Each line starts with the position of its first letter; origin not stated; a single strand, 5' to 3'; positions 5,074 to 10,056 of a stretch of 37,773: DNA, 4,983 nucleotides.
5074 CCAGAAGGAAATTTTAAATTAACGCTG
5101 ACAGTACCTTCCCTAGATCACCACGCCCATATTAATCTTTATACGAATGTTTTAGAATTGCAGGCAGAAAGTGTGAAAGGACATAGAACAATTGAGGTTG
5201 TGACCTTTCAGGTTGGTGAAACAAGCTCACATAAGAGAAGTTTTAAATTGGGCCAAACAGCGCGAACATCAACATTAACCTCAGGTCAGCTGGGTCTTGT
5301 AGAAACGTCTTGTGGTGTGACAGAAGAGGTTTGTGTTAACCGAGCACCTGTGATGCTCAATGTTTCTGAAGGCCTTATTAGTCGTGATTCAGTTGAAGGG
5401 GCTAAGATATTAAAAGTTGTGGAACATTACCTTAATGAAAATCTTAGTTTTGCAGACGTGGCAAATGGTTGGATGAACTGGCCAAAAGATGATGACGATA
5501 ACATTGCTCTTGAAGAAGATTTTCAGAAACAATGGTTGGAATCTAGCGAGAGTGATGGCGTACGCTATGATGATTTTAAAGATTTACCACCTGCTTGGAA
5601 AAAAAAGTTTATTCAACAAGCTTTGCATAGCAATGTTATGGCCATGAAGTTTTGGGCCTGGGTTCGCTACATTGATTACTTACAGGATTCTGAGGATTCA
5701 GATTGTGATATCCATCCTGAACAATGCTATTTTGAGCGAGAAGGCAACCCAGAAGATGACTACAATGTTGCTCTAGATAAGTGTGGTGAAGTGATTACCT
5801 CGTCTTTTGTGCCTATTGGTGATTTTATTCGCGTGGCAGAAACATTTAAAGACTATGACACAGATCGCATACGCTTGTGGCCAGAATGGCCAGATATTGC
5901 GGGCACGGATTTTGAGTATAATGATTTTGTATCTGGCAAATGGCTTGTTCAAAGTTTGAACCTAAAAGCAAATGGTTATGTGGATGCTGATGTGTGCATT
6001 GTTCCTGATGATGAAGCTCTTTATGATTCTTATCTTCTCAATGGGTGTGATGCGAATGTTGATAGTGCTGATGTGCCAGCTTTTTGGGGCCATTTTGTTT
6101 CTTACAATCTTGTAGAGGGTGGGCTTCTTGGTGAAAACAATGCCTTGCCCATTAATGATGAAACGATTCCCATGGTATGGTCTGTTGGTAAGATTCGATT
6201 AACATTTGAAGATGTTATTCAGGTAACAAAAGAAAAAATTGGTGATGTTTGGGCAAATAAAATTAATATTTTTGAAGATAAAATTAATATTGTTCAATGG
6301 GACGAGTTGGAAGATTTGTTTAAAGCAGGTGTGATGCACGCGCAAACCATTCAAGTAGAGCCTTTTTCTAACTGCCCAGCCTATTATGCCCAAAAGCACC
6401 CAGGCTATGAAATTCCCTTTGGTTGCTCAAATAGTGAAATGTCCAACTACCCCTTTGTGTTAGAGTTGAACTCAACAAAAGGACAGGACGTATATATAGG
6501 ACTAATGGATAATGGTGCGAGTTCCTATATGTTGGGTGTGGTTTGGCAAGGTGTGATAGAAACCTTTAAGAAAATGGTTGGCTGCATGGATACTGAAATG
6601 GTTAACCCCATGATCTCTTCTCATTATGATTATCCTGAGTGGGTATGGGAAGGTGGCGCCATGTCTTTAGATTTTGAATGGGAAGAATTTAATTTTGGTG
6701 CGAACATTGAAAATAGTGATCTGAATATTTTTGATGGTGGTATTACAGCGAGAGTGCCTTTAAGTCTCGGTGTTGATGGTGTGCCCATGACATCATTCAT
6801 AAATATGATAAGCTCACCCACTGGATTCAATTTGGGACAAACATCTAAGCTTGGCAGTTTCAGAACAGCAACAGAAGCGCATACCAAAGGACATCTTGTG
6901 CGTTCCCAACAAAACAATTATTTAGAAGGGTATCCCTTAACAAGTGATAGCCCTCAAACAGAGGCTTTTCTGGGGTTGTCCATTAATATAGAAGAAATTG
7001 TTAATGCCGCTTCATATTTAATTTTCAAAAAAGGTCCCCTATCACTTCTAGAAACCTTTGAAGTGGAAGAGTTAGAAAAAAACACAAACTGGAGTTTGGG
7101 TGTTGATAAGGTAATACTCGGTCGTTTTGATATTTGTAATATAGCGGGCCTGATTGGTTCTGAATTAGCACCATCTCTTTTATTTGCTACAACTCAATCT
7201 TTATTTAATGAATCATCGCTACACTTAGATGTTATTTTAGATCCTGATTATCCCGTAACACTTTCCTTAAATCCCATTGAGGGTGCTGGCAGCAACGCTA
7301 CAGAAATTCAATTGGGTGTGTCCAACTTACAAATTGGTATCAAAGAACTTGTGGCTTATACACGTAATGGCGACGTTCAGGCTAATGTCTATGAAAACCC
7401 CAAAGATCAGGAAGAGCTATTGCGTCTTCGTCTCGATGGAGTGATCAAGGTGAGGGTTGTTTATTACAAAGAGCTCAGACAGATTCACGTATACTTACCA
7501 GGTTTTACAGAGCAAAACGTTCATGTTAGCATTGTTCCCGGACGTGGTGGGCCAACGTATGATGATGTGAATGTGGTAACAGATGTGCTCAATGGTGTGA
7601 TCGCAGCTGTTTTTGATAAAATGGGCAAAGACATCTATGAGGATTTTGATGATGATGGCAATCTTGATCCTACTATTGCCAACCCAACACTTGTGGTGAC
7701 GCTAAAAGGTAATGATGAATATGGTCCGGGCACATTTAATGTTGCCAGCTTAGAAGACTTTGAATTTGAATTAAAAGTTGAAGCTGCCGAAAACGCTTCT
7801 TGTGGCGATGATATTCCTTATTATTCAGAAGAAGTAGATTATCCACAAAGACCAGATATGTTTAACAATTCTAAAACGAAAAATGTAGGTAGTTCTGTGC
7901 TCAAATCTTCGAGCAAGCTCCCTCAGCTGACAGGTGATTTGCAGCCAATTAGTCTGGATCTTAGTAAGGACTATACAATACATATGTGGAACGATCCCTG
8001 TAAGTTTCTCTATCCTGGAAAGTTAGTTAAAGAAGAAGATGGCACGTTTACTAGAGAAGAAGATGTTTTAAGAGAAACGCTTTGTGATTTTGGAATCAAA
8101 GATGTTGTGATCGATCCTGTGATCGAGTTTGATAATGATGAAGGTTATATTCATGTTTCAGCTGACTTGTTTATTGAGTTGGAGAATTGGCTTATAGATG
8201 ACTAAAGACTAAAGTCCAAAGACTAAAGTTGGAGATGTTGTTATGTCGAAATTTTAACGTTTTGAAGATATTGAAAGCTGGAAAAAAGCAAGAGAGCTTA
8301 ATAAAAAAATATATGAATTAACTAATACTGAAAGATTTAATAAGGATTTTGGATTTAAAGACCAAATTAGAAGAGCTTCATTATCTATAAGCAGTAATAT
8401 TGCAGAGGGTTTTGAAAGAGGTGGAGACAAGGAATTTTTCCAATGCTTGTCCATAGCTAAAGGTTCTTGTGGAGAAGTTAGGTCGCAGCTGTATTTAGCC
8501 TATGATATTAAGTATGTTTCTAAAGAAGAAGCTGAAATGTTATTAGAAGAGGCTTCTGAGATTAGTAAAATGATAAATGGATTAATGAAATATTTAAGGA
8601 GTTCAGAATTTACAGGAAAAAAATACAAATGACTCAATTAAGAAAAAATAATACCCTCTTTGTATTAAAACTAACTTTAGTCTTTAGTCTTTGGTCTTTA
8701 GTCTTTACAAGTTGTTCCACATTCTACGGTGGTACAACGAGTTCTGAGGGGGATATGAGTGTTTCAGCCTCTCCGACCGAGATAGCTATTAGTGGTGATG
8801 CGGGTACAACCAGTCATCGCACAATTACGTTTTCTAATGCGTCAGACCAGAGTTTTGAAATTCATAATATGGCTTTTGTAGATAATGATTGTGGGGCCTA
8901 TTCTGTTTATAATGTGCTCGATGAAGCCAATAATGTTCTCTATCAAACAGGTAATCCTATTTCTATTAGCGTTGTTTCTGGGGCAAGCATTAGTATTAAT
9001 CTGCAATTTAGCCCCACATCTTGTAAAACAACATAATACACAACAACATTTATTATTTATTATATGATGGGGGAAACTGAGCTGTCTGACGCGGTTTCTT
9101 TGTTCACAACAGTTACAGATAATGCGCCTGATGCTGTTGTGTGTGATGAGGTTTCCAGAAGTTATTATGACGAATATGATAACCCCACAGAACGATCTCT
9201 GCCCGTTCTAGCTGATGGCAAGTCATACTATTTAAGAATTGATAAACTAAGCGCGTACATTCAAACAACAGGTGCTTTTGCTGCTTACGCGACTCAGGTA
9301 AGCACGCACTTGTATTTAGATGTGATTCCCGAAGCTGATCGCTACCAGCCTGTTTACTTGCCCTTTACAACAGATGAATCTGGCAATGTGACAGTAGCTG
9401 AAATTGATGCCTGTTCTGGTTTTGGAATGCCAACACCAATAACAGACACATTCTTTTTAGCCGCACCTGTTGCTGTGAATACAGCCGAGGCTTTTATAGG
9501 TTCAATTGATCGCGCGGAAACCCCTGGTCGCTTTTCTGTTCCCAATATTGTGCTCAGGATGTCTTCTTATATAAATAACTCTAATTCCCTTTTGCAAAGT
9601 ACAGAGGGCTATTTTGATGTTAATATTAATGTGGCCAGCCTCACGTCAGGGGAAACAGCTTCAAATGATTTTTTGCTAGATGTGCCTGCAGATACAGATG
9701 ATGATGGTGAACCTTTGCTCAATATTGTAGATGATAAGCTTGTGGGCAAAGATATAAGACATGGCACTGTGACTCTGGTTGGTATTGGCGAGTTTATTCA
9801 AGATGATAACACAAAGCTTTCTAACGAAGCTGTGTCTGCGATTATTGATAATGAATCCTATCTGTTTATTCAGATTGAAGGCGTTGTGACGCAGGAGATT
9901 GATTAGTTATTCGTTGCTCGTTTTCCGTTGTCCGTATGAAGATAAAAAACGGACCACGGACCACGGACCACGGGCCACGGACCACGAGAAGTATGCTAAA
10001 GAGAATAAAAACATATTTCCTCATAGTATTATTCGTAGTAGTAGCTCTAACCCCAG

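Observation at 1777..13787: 12 kb co-directional block of giant, acidic, Cys-rich lipoproteins with no assignable function: candidate novel envelope or surface system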

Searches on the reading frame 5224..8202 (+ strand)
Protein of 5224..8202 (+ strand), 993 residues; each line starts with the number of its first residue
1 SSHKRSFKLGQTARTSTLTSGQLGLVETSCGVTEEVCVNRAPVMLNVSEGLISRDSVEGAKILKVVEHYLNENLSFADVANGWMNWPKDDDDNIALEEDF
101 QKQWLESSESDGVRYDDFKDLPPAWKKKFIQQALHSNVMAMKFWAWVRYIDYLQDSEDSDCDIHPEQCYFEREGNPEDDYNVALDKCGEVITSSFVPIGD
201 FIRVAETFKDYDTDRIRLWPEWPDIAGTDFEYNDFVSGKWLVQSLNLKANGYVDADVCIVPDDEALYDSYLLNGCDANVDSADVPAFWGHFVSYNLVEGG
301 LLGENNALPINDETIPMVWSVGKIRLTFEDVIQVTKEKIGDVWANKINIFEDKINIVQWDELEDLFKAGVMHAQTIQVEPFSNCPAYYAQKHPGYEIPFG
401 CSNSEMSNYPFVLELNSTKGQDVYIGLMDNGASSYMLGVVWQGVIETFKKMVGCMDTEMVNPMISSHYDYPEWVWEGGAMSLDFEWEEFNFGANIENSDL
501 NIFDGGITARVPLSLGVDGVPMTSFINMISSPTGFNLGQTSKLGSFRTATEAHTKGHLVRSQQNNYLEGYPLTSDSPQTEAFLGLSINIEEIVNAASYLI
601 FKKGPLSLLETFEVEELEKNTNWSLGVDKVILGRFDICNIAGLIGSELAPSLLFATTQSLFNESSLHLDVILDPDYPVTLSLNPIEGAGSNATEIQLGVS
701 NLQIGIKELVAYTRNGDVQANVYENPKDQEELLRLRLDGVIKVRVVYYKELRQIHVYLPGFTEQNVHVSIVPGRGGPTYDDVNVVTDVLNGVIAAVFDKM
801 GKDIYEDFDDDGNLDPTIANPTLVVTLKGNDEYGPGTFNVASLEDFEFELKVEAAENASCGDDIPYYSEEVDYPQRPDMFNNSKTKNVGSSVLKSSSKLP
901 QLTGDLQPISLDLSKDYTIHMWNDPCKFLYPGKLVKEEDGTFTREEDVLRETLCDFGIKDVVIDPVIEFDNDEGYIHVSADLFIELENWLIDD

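Call 50: predict_structure(alignment_id=A4)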
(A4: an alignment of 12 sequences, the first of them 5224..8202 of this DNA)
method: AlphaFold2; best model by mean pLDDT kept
length: 993 residues; sequences in the alignment: 12
mean_pLDDT: 52.3   pTM: 0.44
mean pLDDT of the five models: 52.3, 49.4, 49.1, 47.5, 42.5
residues with pLDDT >= 90: 6; 70-90: 224; 50-70: 265; < 50: 498
segments of 3 or more residues with pLDDT < 50: 1-49, 90-92, 158-168, 171-182, 209-215, 303-306, 473-513, 515-670, 674-676, 678-680, 708-728, 772-792, 830-848, 852-934, 938-943, 945-993
pLDDT, mean of each block of 10 residues (from residue 1): 21 20 29 31 33 74 71 67 56 64 75 73 79 70 72 59 47 41 56 64 53 48 53 72 80 85 88 87 86 58 50 67 87 70 66 75 66 79 87 78 67 72 69 61 67 68 58 44 41 44 42 45 34 31 35 39 31 37 37 40 35 28 23 23 29 26 41 48 63 62 54 44 46 58 70 71 62 40 41 57 72 68 61 41 42 35 25 26 26 26 25 28 41 47 45 46 34 30 40 34
secondary structure, 60 per line:
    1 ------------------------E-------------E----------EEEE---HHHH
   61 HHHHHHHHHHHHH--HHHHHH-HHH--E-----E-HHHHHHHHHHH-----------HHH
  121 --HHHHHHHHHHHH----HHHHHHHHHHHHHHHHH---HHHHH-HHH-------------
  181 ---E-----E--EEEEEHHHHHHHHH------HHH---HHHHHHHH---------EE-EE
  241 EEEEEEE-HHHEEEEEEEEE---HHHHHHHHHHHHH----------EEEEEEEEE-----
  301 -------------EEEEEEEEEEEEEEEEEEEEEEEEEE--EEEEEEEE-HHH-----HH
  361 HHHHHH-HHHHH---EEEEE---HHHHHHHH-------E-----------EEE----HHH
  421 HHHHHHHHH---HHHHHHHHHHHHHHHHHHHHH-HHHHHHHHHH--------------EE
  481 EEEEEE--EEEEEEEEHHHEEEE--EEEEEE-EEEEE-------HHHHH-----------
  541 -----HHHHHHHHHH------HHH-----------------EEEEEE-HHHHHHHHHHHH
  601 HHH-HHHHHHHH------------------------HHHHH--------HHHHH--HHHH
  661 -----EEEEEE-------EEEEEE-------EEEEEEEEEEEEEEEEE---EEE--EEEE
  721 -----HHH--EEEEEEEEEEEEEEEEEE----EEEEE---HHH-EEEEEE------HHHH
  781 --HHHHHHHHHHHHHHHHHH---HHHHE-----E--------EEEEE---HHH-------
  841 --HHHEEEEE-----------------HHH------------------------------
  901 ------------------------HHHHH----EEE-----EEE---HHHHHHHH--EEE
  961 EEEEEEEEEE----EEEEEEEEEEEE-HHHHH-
elements in order (helices of 4 or more, strands of 3 or more residues): E50-53 H57-73 H76-81 H96-106 H123-134 H139-155 H159-163 E193-197 H198-206 H219-226 E239-247 E252-260 H264-276 E287-295 E314-339 E342-349 H359-366 H368-372 E376-380 H384-391 E411-413 H418-429 H433-453 H455-464 E479-486 E489-496 E500-503 E506-511 E513-517 H525-529 H546-555 E582-587 H589-603 H605-612 H637-641 H650-654 H657-660 E666-671 E679-684 E692-708 E712-714 E717-720 E731-748 E753-757 E765-770 H777-780 H783-800 H804-807 E823-827 E846-850 H925-929 E934-936 E942-944 H948-955 E958-970 E975-986 H988-992
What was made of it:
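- The AF2 model of B is poor (pLDDT 52, call 50).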

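Call 53: fold_search(model_id=the predicted structure, library=pdb)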
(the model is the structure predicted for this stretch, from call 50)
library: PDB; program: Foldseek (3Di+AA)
matches with E <= 10: 575; with E <= 0.001: 0
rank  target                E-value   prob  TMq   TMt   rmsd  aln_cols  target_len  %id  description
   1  4kgh_B                1.1e-02  0.99  0.10  0.40   8.6       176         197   15  Crystal Structure of human splunc1 lacking the secretion signal sequence (released 2013-09-25)
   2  6o1t_A                3.0e-02  0.99  0.08  0.33   5.7       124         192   14  BOVINE SALIVARY PROTEIN FORM 30B WITH OLEIC ACID (released 2019-03-13)
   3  6baq_E                5.1e-02  0.85  0.09  0.35  11.5       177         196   14  Mus musculus BPIFA1 (released 2018-05-09)
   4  7tnw_A                1.0e-01  0.08  0.04  0.04  19.9       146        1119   10  Structural and functional impact by SARS-CoV-2 Omicron spike mutations (released 2022-02-16)
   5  7y9s_B                1.3e-01  0.06  0.04  0.04  20.3       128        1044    6  Cryo-EM structure of apo SARS-CoV-2 Omicron spike protein (S-2P-GSAS) (released 2022-08-31)
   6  8g73_A                1.6e-01  0.07  0.04  0.04  18.7       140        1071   10  SARS-CoV-2 spike/Nb3 complex with 2 RBDs up and 3 Nb3 bound at 2.5 A (released 2024-01-24)
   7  8iqf_B                1.7e-01  0.08  0.03  0.07  19.4       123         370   13  Cryo-EM structure of the dimeric human CAF1-H3-H4 complex (released 2023-08-16)
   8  7tgw_A                1.7e-01  0.05  0.04  0.03  20.5       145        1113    9  Omicron spike at 3.0 A (open form) (released 2022-03-09)
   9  7n1w_B                1.8e-01  0.04  0.04  0.04  18.7       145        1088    8  Structural basis for enhanced infectivity and immune evasion of SARS-CoV-2 variants (released 2021-07-07)
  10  8upx_C                2.1e-01  0.06  0.04  0.04  19.7       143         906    6  Omicron-S-MERS-RBD (released 2024-08-21)
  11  7w92_A                2.5e-01  0.09  0.03  0.03  18.9       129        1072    6  Open state of SARS-CoV-2 Delta variant spike protein (released 2022-01-12)
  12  8g78_A                2.5e-01  0.06  0.04  0.06  19.2       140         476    9  Local refinement of SARS-CoV-2 spike/nanobody mixture complex around NTD (released 2024-02-21)
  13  7v7f_A                2.5e-01  0.06  0.04  0.03  19.9       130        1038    8  Cryo-EM structure of SARS-CoV-2 S-Kappa variant (B.1.617.1), one RBD-up conformation 2 (released 2021-10-06)
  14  9elp_C                2.6e-01  0.06  0.04  0.04  20.5       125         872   10  Cryo-EM structure of SARS-CoV-2 Omicron JN.1.11.1+S31 deletion spike protein (one RBD up state) (released 2025-05-28)
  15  7ns6_L                2.6e-01  0.05  0.04  0.03  19.9       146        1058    8  SARS-CoV-2 Spike (dimers) in complex with six Fu2 nanobodies (released 2022-02-02)
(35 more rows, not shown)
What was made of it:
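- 3367..8205 (+): Gene B, a 1612-aa acidic lipoprotein. After the lipobox (Cys22) comes a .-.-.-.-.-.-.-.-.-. calcium-site-like loop (58-66). About 600 aa of likely beta-sandwich modules follow (read from the sequence, not modelled). The last ~1000 aa are a family-specific alpha/beta region. AF2 of residues 620-1612 gave pLDDT 52, and the top three Foldseek hits are BPI/PLUNC folds with E 0.011-0.05 (calls 50, 53).
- On BPI/LBP/PLUNC (TULIP) fold: The Foldseek top three hits are BPI-fold proteins, but E is 0.011-0.05 and TMt at most 0.40, and the model has pLDDT 52 (calls 50, 53).
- The top three Foldseek hits of the B C-terminal model are all BPI-fold proteins: SPLUNC1 (E 0.011, prob 0.99), BSP30b with oleic acid (E 0.03) and BPIFA1 (E 0.05) (call 53).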

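Call 86: search_protein_representatives(alignment_id=A7)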
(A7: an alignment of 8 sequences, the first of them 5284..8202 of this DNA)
Query: 8 sequences, 990 profile positions. Proteins with E-value up to 0.001 (for the whole library): 52; up to 1e-10: 48; up to 1e-30: 42. The best 52 are listed.
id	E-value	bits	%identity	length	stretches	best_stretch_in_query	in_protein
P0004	0.0e+00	1484.9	-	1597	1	2-988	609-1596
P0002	0.0e+00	1454.2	-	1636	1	1-989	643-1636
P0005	0.0e+00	1440.9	-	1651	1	1-990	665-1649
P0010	0.0e+00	1366.5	-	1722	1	1-990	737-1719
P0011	0.0e+00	1305.4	-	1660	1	1-990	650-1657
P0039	0.0e+00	1166.2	-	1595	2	1-852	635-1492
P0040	0.0e+00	1153.3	-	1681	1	1-986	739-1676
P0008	0.0e+00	1140.8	-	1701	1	1-987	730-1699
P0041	0.0e+00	1123.3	-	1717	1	2-986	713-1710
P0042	0.0e+00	1121.8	-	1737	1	1-985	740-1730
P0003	0.0e+00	1029.2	-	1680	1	1-990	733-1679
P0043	6.5e-283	958.1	-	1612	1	15-990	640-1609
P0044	9.2e-259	878.1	-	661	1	245-856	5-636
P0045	4.8e-238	809.6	-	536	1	449-990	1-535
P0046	2.7e-229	780.6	-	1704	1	2-989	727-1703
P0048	5.1e-220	749.9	-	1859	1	11-990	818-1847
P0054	1.9e-129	450.1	-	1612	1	14-810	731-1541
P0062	2.6e-91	323.9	-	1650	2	155-990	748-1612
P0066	1.0e-72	262.3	-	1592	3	543-986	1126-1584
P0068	1.7e-59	218.6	-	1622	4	284-841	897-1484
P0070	7.0e-41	156.9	-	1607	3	215-812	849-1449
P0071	9.0e-37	143.3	-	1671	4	216-521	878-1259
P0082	2.1e-04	36.2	-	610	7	784-833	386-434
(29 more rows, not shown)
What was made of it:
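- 52 hits among 1.84 billion representatives, all full-length ones with the same architecture (call 86).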

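Call 88: search_protein_families(library=pfam, proteins=[P0048, P0066, P0068, P0070, P0071, P0082], max_evalue=0.01)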
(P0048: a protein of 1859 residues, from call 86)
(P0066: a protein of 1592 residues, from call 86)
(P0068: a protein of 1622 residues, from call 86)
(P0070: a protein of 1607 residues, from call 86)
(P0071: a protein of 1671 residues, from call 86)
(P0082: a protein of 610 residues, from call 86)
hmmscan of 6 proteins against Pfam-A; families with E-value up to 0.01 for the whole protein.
P0048 (1859 aa): 0 families

P0066 (1592 aa): 0 families

P0068 (1622 aa): 0 families

P0070 (1607 aa): 0 families

P0071 (1671 aa): 0 families

P0082 (610 aa): 8 families
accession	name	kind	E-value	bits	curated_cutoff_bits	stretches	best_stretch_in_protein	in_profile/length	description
PF10390.15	ELL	-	4.6e-10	39.9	22.9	0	82-110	18-46/282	RNA polymerase II elongation factor ELL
PF23640.1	UPA_SH3BP4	-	5.1e-08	33.7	27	0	347-393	71-119/145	SH3BP4 UPA domain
PF21224.3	Hen1_LCD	-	1.5e-07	32.3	27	0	43-96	31-84/102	Small RNA 2'-O-methyltransferase-like, La-motif-containing domain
PF12424.13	ATP_Ca_trans_C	-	2e-07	31.8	22.9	0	360-372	13-25/47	Plasma membrane calcium transporter ATPase C terminal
PF20698.3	PIN-TPR-GreABC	-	0.00014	22.6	27.8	0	296-332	52-88/138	PIN domain associated with the TPR-GreAB-C-PIN system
PF17164.10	DUF5122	-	0.00057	20.5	27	0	416-439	2-24/36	Domain of unknown function (DUF5122) beta-propeller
PF06958.17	Pyocin_S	-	0.0026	18.7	22.5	0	415-459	22-66/139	S-type Pyocin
PF20674.3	SpaA_3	-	0.0034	17.8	24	0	86-121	59-98/121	Prealbumin-like fold domain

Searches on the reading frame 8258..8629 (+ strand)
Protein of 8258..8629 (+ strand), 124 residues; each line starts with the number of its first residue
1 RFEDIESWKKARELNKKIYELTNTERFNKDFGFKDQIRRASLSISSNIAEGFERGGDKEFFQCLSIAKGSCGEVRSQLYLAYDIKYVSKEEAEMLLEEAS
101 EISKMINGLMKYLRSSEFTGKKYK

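Call 71: search_protein_families(library=ncbifam, proteins=[window:8258-8629:+], max_evalue=0.001)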
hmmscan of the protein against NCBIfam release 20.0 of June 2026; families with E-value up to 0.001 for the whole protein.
window:8258-8629:+ (124 aa): 4 families
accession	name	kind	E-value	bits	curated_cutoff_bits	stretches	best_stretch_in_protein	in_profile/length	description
TIGR02436.1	TIGR02436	subfamily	2.6e-38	130.6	24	1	8-114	2-109/109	four helix bundle protein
NF008912.0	PRK12275.1-6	subfamily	2.1e-37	127.8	124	1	1-115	2-113/117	hypothetical protein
NF008911.0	PRK12275.1-2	subfamily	1.3e-27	96.6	137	1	2-114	4-116/118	hypothetical protein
NF033474.1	DivGenRetAVD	equivalog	0.00025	21.3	80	1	9-111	5-104/104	diversity-generating retroelement protein Avd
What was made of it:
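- Checked: The four-helix-bundle gene (8243-8632; TIGR02436, E 2.6e-38, call 71) is not nested in another gene.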

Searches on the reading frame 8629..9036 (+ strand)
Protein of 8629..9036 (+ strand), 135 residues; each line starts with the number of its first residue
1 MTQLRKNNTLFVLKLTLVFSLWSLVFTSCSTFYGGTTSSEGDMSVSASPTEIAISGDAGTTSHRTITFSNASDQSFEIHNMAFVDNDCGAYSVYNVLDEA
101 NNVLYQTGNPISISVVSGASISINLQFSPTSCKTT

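Call 4: search_protein_families(library=pfam, proteins=[window:8629-9036:+], max_evalue=1)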
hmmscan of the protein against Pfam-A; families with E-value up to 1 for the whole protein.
window:8629-9036:+ (135 aa): 3 families
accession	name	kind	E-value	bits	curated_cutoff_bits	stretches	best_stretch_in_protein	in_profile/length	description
PF19454.4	DUF5992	-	0.057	13.8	23.8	1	51-83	41-73/106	Family of unknown function (DUF5992)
PF22073.2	Cep192_D4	-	0.085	13.5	35.5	1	58-133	18-84/112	Cep192 domain 4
PF19692.4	DUF6193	-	0.14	12.6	26.9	1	60-99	42-81/112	Family of unknown function (DUF6193)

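Call 5: search_protein_families(library=ncbifam, proteins=[window:8629-9036:+], max_evalue=1)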
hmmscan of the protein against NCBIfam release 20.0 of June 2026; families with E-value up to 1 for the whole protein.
window:8629-9036:+ (135 aa): 1 family
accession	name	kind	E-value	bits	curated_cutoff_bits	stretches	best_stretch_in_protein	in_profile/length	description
NF012200.0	choice_anch_D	domain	0.2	12.2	45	0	50-131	24-91/108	choice-of-anchor D domain-containing protein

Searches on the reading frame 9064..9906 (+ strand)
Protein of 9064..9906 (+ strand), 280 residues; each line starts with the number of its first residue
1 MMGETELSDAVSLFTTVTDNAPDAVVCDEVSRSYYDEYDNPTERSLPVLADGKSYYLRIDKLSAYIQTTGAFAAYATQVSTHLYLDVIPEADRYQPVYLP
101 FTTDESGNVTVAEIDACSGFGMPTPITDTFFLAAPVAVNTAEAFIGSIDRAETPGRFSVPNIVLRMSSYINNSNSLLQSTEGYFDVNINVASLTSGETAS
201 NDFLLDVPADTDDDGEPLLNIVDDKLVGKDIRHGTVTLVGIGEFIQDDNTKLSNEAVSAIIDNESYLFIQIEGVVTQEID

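Call 4: search_protein_families(library=pfam, proteins=[window:9064-9906:+], max_evalue=1)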
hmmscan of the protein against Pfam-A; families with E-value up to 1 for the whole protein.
window:9064-9906:+ (280 aa): 1 family
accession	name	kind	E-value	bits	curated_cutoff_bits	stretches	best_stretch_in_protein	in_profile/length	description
PF11954.13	DUF3471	-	0.08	13.8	29.3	1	37-115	18-89/103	Domain of unknown function (DUF3471)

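Call 5: search_protein_families(library=ncbifam, proteins=[window:9064-9906:+], max_evalue=1)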
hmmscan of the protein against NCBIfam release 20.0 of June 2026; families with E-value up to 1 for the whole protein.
window:9064-9906:+ (280 aa): 0 families
